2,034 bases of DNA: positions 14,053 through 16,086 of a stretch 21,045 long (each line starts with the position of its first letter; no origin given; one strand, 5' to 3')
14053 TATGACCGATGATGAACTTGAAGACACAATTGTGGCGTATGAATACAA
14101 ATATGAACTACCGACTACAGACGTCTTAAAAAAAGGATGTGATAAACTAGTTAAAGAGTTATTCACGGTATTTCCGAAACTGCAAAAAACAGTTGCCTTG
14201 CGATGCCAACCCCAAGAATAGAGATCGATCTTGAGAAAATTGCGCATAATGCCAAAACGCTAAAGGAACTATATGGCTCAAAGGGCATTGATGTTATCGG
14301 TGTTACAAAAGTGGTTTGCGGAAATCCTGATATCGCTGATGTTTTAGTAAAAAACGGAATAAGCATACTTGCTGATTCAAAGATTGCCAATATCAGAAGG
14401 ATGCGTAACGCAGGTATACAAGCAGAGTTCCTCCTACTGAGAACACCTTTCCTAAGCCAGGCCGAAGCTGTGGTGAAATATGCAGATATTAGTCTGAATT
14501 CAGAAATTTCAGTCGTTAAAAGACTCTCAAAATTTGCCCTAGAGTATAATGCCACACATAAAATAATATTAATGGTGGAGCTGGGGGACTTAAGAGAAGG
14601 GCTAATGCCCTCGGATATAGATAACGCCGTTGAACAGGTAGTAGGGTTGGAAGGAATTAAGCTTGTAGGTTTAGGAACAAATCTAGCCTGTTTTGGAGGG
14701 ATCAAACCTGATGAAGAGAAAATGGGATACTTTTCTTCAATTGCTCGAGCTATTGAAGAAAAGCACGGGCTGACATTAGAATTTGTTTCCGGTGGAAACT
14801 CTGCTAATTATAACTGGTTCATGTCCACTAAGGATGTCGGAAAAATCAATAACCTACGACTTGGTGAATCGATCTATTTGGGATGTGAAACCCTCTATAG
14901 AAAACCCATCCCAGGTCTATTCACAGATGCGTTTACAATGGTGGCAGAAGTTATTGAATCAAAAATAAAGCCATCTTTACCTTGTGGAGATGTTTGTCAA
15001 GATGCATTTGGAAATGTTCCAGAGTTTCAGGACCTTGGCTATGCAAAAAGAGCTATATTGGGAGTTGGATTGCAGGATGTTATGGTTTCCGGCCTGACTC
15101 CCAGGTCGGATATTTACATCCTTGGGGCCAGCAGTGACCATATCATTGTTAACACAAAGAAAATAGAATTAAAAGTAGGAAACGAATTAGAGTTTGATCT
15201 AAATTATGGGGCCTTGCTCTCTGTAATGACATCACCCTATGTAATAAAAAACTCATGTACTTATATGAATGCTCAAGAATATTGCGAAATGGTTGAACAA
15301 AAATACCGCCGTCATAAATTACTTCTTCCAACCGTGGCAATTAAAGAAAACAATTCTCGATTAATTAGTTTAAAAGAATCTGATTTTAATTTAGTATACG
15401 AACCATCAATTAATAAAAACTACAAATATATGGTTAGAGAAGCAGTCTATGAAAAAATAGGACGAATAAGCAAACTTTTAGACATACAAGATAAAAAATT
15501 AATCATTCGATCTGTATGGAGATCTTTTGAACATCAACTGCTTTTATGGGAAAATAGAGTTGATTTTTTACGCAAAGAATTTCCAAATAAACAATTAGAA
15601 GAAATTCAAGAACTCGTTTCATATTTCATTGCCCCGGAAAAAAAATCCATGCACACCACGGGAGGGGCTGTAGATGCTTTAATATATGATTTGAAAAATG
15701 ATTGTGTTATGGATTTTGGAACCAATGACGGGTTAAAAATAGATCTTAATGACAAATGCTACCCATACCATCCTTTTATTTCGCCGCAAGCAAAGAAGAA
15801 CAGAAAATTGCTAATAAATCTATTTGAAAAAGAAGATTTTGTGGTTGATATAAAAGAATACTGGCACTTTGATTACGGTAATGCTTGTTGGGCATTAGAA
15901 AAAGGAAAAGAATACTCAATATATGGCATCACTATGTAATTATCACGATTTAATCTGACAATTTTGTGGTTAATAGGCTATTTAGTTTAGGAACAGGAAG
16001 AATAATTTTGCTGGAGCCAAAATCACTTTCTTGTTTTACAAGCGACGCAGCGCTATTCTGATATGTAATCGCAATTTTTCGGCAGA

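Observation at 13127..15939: AT-rich two-gene module: DUF1611 P-loop protein translationally coupled to a racemase::D-Ala-D-Ala-dipeptidase fusion. Candidate D-amino-acid / D-Ala-D-Ala processing system.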

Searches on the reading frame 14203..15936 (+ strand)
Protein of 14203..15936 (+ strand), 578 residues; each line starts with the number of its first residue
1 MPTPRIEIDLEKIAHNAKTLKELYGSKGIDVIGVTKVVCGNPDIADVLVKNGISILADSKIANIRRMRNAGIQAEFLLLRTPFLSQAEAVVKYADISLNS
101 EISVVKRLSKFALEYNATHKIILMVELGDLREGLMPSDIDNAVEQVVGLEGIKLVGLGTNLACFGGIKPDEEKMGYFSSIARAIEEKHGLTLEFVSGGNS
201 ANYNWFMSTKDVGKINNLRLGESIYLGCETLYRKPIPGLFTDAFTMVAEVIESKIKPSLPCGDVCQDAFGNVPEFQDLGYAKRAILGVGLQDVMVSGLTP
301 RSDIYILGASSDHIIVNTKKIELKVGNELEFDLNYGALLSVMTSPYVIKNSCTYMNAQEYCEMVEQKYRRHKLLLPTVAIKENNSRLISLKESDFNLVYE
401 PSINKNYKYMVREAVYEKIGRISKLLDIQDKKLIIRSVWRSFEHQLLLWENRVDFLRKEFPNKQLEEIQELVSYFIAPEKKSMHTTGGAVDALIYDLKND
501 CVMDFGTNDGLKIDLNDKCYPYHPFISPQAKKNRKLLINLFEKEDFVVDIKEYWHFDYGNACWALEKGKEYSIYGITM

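Call 3: search_protein_families(library=pfam, proteins=[window:14203-15936:+], max_evalue=0.1)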
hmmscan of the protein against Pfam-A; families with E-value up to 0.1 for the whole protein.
window:14203-15936:+ (578 aa): 3 families
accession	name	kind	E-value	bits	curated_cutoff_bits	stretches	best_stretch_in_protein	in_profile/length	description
PF01168.26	Ala_racemase_N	-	5.4e-26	92.1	24.1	1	8-226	1-217/220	Alanine racemase, N-terminal domain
PF01427.22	Peptidase_M15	-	2.5e-08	34.4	27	1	410-562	40-188/199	D-ala-D-ala dipeptidase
PF02557.22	VanY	-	2.9e-05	24.3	25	1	411-497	4-79/132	D-alanyl-D-alanine carboxypeptidase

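Call 4: search_protein_families(library=ncbifam, proteins=[window:14203-15936:+], max_evalue=0.1)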
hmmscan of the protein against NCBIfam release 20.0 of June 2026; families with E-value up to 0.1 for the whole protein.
window:14203-15936:+ (578 aa): 7 families
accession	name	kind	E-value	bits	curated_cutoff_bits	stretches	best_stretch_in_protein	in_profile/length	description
NF040742.1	racem_Orr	exception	3.9e-120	401.1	480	1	4-350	2-350/351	ornithine racemase Orr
TIGR00492.1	alr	equivalog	9.8e-10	37.9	168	1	6-252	5-251/369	alanine racemase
NF007557.0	PRK10178.1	equivalog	6.9e-09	35.6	176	1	473-561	87-171/188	D-alanyl-D-alanine dipeptidase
NF033131.1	vanT-G-Cterm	exception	9.7e-07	28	460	1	6-169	5-165/368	serine racemase VanT catalytic subunit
NF033115.1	dipept_VanX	equivalog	5.6e-06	26.3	320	1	460-558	94-185/199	D-Ala-D-Ala dipeptidase VanX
NF008897.0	PRK11930.1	equivalog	4.4e-05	21.7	804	1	6-170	462-628/822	bifunctional UDP-N-acetylmuramoyl-tripeptide:D-alanyl-D-alanine ligase/alanine racemase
NF033132.1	vanT-CELN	equivalog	0.00044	18.8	900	1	8-156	344-488/697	membrane-bound serine racemase VanT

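Call 9: find_homologous_proteins(query=window:14203-15936:+)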
Query window:14203-15936:+ (578 aa): 6951 proteins with E <= 0.001 among 8000 candidates; the best 120 are listed.
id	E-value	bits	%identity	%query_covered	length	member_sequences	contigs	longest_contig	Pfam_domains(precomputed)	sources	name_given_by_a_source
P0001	0.0e+0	1310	100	100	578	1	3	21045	PF01168.27,PF01427.23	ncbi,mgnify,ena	mgnify:CR=1 FL=1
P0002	0.0e+0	1192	90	100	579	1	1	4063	PF01168.27,PF01427.23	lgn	-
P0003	0.0e+0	1092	82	100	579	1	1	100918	PF02557.23,PF01168.27,PF01427.23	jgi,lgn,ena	-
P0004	0.0e+0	1090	82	100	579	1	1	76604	PF02557.23,PF01168.27,PF01427.23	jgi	-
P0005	0.0e+0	1054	80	100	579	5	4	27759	PF02557.23,PF01168.27,PF01427.23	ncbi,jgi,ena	-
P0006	0.0e+0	1042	79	100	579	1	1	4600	PF02557.23,PF01168.27,PF01427.23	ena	-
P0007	0.0e+0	1036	78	100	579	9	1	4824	PF02557.23,PF01168.27,PF01427.23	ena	-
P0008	0.0e+0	1035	78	100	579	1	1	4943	PF02557.23,PF01168.27,PF01427.23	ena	-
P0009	0.0e+0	1030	78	100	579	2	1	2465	PF02557.23,PF01168.27,PF01427.23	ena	-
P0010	0.0e+0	1029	78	100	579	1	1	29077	PF02557.23,PF01168.27,PF01427.23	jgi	jgi:predicted amino acid racemase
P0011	0.0e+0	1028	78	100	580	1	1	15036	PF02557.23,PF01168.27,PF01427.23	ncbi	ncbi:alanine racemase [Bacteroidota bacterium]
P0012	0.0e+0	1028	78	100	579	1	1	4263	PF02557.23,PF01168.27,PF01427.23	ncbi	ncbi:MAG: alanine racemase [Desulfobacterales bacterium]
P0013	0.0e+0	1027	78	100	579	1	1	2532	PF02557.23,PF01168.27,PF01427.23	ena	-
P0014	0.0e+0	1025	78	99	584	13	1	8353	PF02557.23,PF01168.27,PF01427.23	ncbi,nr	ncbi:MAG: alanine racemase [Bacteroidales bacterium]|nr:alanine racemase [Bacteroidales bacterium]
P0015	0.0e+0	1024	79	99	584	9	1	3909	PF02557.23,PF01168.27,PF01427.23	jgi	jgi:predicted amino acid racemase/D-alanyl-D-alanine dipeptidase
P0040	3.1e-298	1008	76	100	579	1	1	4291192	PF02557.23,PF01168.27,PF01427.23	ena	-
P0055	3.6e-293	991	75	100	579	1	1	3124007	PF02557.23,PF01168.27,PF01427.23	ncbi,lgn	-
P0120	1.5e-274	930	71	100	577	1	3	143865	PF02557.23,PF01168.27,PF01427.23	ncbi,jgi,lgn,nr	ncbi:MAG: alanine racemase [Candidatus Marinimicrobia bacterium]|nr:alanine racemase [Candidatus Neo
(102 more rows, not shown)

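Call 11: find_encoding_contigs(protein=P0040, flank=8000, max_places=2)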
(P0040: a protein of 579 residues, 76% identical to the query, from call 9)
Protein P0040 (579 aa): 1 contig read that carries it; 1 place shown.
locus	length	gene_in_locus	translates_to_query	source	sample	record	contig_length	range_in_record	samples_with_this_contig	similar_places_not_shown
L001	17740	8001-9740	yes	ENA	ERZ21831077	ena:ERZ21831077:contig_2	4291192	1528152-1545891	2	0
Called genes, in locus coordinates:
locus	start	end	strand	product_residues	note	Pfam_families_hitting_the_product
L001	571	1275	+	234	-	-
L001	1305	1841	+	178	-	PF06172:Cupin_5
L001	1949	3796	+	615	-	-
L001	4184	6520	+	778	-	PF01433:Peptidase_M1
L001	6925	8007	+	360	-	PF17396:DUF1611_N, PF07755:DUF1611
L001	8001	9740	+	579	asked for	PF01168:Ala_racemase_N, PF01427:Peptidase_M15, PF02557:VanY (weak)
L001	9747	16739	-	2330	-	PF00112:Peptidase_C1, PF07602:DUF1565 (faint), PF13229:Beta_helix, PF02415:Chlam_PMP (faint), PF13229:Beta_helix, PF22842:Pel9A-like_beta_helix, PF13229:Beta_helix, PF00404:Dockerin_1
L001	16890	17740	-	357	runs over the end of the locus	-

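Call 12: find_encoding_contigs(protein=P0120, flank=8000, max_places=2)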
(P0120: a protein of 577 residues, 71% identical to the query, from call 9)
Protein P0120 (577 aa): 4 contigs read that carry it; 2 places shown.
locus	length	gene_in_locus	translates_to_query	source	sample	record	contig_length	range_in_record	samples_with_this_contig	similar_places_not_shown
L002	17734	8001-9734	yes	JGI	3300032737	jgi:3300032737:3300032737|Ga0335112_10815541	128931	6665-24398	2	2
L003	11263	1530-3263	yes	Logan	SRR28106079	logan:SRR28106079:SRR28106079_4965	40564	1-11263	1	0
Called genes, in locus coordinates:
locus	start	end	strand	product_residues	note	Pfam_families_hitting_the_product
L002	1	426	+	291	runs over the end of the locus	PF00753:Lactamase_B (faint), PF13483:Lactamase_B_3, PF12706:Lactamase_B_2 (faint)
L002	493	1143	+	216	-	PF01209:Ubie_methyltran, PF13489:Methyltransf_23, PF13847:Methyltransf_31, PF08241:Methyltransf_11, PF08242:Methyltransf_12, PF13649:Methyltransf_25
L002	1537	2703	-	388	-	PF14522:Cytochrome_C7 (faint), PF14537:Cytochrom_c3_2 (faint)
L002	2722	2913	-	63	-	-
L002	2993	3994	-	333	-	PF00581:Rhodanese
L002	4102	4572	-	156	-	-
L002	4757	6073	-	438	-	PF00989:PAS, PF08448:PAS_4 (weak), PF13426:PAS_9, PF00158:Sigma54_activat, PF14532:Sigma54_activ_2, PF00004:AAA (weak), PF25601:AAA_lid_14, PF02954:HTH_8, +2 more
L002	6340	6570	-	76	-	-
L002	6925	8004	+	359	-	PF17396:DUF1611_N, PF07755:DUF1611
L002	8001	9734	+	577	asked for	PF01168:Ala_racemase_N, PF01427:Peptidase_M15 (weak), PF02557:VanY (weak)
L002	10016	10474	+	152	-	PF07963:N_methyl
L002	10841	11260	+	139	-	PF07681:DoxX (weak)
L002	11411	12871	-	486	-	PF20970:MASE10, PF00211:Guanylate_cyc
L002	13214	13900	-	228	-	PF06966:DUF1295, PF02544:Steroid_dh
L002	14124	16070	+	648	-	PF00355:Rieske, PF13806:Rieske_2 (weak), PF02776:TPP_enzyme_N, PF00205:TPP_enzyme_M, PF02775:TPP_enzyme_C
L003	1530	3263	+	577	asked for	PF01168:Ala_racemase_N, PF01427:Peptidase_M15 (weak), PF02557:VanY (weak)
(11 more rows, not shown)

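Call 13: find_encoding_contigs(protein=P0055, flank=8000, max_places=2)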
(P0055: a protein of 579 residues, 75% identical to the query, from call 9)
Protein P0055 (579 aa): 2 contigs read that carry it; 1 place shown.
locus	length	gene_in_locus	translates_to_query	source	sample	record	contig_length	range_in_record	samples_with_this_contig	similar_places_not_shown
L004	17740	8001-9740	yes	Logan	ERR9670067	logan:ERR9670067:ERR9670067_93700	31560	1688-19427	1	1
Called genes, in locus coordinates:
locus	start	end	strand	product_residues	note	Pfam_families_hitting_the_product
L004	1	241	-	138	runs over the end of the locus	PF02130:YbeY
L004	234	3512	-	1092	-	-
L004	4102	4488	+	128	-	PF23198:PDE8A_N (weak), PF00072:Response_reg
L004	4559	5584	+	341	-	PF05496:RuvB_N, PF13401:AAA_22 (faint), PF00004:AAA, PF07728:AAA_5 (faint), PF17864:AAA_lid_4, PF05491:WHD_RuvB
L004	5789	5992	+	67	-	PF09962:DUF2196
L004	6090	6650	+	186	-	PF12833:HTH_18, PF00165:HTH_AraC (weak)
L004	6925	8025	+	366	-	PF17396:DUF1611_N, PF07755:DUF1611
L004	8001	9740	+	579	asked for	PF01168:Ala_racemase_N, PF01427:Peptidase_M15 (weak), PF02557:VanY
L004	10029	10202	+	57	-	-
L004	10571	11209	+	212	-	PF04055:Radical_SAM, PF13353:Fer4_12 (weak)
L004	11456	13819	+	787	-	PF02901:PFL-like, PF01228:Gly_radical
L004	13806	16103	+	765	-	PF00930:DPPIV_N, PF26549:Tricorn_N (faint), PF07676:PD40 (faint), PF00326:Peptidase_S9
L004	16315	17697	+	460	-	PF05195:AMP_N, PF00557:Peptidase_M24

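Call 18: search_solved_structures(query=window:14203-15936:+, max_evalue=0.01, show_alignments=3)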
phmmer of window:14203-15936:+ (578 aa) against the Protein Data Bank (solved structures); distinct sequences matched with E-value up to 0.01: 3.
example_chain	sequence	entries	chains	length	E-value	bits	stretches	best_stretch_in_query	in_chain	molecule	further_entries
2dy3_A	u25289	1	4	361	1.1e-07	33.9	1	7-193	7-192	Alanine racemase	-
4y2w_A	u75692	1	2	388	1.9e-06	29.7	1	4-188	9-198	Alanine racemase 1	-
4ecl_A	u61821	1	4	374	0.0012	20.5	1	6-168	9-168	Serine racemase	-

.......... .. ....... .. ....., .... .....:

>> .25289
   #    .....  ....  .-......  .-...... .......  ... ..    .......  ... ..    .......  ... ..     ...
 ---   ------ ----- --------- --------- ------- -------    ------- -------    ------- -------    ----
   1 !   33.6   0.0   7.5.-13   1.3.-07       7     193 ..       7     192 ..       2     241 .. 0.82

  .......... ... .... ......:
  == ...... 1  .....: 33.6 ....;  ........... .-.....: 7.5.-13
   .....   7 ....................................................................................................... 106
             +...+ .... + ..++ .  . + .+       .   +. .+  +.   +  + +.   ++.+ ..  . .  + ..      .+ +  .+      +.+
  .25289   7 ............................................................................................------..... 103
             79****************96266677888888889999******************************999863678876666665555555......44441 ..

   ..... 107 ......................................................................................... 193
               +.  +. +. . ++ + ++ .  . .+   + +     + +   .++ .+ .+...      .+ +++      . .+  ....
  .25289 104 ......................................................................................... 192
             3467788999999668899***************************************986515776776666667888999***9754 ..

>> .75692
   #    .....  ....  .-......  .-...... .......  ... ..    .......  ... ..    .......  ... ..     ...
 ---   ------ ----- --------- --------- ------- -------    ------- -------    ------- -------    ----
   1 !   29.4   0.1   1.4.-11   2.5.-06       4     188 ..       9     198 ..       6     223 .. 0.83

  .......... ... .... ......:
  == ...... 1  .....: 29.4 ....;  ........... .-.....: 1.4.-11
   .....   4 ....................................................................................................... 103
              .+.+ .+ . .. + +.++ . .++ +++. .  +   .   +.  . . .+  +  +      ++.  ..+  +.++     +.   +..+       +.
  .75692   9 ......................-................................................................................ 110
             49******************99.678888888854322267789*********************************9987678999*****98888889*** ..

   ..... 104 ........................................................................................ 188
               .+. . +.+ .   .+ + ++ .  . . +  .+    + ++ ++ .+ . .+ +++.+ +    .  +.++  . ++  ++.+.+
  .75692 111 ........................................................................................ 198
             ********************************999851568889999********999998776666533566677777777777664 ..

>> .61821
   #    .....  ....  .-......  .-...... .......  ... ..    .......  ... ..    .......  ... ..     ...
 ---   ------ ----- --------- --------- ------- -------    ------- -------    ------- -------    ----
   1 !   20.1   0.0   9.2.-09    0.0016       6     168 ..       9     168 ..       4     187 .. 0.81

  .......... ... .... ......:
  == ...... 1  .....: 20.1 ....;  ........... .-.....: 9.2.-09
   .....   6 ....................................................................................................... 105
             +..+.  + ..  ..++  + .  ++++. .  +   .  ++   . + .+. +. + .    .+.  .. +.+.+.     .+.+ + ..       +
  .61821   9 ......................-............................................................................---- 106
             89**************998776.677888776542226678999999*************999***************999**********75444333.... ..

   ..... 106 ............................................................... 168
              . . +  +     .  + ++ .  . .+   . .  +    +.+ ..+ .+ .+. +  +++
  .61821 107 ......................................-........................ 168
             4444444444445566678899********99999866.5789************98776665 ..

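Call 28: find_related_loci(query=A1, collection=genome_contigs, flank=6000)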
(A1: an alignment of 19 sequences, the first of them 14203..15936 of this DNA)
Query A1 (578 aa) in genome_contigs; peptide patterns used: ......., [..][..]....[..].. (x = any residue, [..] = any of these).
599 stretches matched a pattern (row limit reached: there are more); 562 encode a relative of the query (tblastn E <= 1e-3); the best 80 are kept; 80 distinct loci.
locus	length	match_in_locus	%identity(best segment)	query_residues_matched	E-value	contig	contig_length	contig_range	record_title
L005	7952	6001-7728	80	1-576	0e+0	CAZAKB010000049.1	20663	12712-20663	MAG TPA_asm: uncultured bacterium isolate SRP178699_co1_181 genome assembly, contig: NODE_3097_length_20663_cov_14.03925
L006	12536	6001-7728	78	1-576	0e+0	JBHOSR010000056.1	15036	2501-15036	Bacteroidota bacterium isolate SAG AM-311-A02 NODE_56_length_15036_cov_25.314865, whole genome shotgun sequence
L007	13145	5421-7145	77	1-575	0e+0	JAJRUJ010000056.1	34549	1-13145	MAG: Candidatus Zixiibacteriota bacterium isolate Dive96_bin10.176 k141_2708577, whole genome shotgun sequence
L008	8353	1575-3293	78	3-575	0e+0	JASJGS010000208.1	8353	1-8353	MAG: Bacteroidales bacterium isolate ChS5.bin.2 ChesSed_k141_583008, whole genome shotgun sequence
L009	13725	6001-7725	78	1-575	0e+0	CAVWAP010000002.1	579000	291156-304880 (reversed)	MAG: uncultured Bacteroidales bacterium isolate MFD03804.bin.1.231 genome assembly, contig: contig_12697, whole genome s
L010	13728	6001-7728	76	1-576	0e+0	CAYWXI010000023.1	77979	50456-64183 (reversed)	MAG TPA_asm: uncultured Bacteroidales bacterium isolate SRP167671_co1_176 genome assembly, contig: NODE_320_length_77979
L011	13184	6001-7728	77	1-576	0e+0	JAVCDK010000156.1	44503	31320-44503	MAG: Candidatus Celaenobacter antarcticus isolate MAG_3300025698_8 Ga0208771_1000146, whole genome shotgun sequence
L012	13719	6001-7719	77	3-575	0e+0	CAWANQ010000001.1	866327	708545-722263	MAG: uncultured Bacteroidetes bacterium isolate MFD03804.bin.1.203 genome assembly, contig: contig_12942, whole genome s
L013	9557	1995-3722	71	1-576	0e+0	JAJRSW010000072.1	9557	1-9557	MAG: Candidatus Neomarinimicrobiota bacterium isolate Dive96_bin1.149 k141_3092532, whole genome shotgun sequence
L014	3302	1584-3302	71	1-574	0e+0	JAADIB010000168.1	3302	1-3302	MAG: Chlorobiota bacterium isolate M_MetaBat.23 contig-127_48243, whole genome shotgun sequence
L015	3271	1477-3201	71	1-576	0e+0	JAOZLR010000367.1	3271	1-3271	MAG: Bacteroidales bacterium isolate GMC10.metabat2.87 NODE_55765_length_3271_cov_48.971704, whole genome shotgun sequen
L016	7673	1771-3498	68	1-576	0e+0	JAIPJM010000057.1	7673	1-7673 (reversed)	MAG: Candidatus Neomarinimicrobiota bacterium isolate Tobar14m-G35 Tobar14m-C5824, whole genome shotgun sequence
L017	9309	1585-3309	71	1-576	0e+0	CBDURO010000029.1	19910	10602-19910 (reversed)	MAG TPA_asm: uncultured bacterium isolate SRR22302360_binner13_Refined_52 genome assembly, contig: ERZ25073602.670, whol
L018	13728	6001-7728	70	1-576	0e+0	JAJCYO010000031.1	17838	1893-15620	MAG: Flavobacteriales bacterium isolate OFTM342 OFTM342_30, whole genome shotgun sequence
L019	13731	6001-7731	71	1-576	0e+0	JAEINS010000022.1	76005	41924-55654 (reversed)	MAG: Melioribacteraceae bacterium isolate MAG10 NODE_341_length_76005_cov_189.571686, whole genome shotgun sequence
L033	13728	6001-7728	57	1-576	0e+0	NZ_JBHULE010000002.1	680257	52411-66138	Aquimarina rubra strain KCTC 52274 velvet_auto_127_2, whole genome shotgun sequence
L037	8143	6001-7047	78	1-349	0e+0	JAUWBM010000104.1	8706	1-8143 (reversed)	MAG: Thermoplasmatota archaeon isolate CSMAG_1320 CSMAG_1320_k141_1002979_length_8706_cov_17.8448, whole genome shotgun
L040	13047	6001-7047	79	1-349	0e+0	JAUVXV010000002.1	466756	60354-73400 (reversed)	MAG: Candidatus Heimdallarchaeota archaeon isolate CSMAG_1225 CSMAG_1225_k141_865624_length_466756_cov_16.2458, whole ge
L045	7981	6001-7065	74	1-355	1e-178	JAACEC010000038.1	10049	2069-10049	MAG: Proteobacteria bacterium isolate OTbin.15 scaffold_4870, whole genome shotgun sequence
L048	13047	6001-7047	74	1-349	3e-172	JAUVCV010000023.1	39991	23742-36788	MAG: Methanogenium sp. isolate CSMAG_280 CSMAG_280_k141_2450187_length_39991_cov_9.9950, whole genome shotgun sequence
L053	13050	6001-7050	69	3-352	7e-168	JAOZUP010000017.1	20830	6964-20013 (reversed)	MAG: Thermoanaerobaculales bacterium isolate GMC8.metabat2.114 GMC8_1640_length_20830_cov_9.306185, whole genome shotgun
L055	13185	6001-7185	63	1-401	7e-167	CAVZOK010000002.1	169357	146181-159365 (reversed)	MAG: Candidatus Sulfomarinibacteraceae bacterium isolate MFD03804.bin.2.114 genome assembly, contig: contig_13169, whole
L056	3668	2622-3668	70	1-349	4e-172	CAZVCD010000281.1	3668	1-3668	MAG TPA_asm: uncultured Victivallales bacterium isolate binchicken_co49_16 genome assembly, contig: NODE_11434_length_36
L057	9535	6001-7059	70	1-353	5e-165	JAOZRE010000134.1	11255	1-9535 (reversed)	MAG: bacterium isolate GMC6.concoct.212 GMC6_6502_length_11255_cov_7.536607, whole genome shotgun sequence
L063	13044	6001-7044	68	2-349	7e-160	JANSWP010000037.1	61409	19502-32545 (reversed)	MAG: Bacteroidetes bacterium isolate bin.2 k141_893517_length_61409_cov_24.0665, whole genome shotgun sequence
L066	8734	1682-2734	66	1-351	2e-151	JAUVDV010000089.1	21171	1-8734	MAG: Deltaproteobacteria bacterium isolate CSMAG_306 CSMAG_306_k141_1134504_length_21171_cov_15.9428, whole genome shotg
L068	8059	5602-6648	64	1-349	2e-149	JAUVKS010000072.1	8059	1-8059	MAG: Pseudomonadota bacterium isolate CSMAG_486 CSMAG_486_k141_222215_length_8059_cov_12.7532, whole genome shotgun sequ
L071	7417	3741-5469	63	1-576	0e+0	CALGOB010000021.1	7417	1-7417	MAG: uncultured Cyclobacteriaceae bacterium isolate L4_Bin_METABAT__73_1 genome assembly, contig: c_000001836451, whole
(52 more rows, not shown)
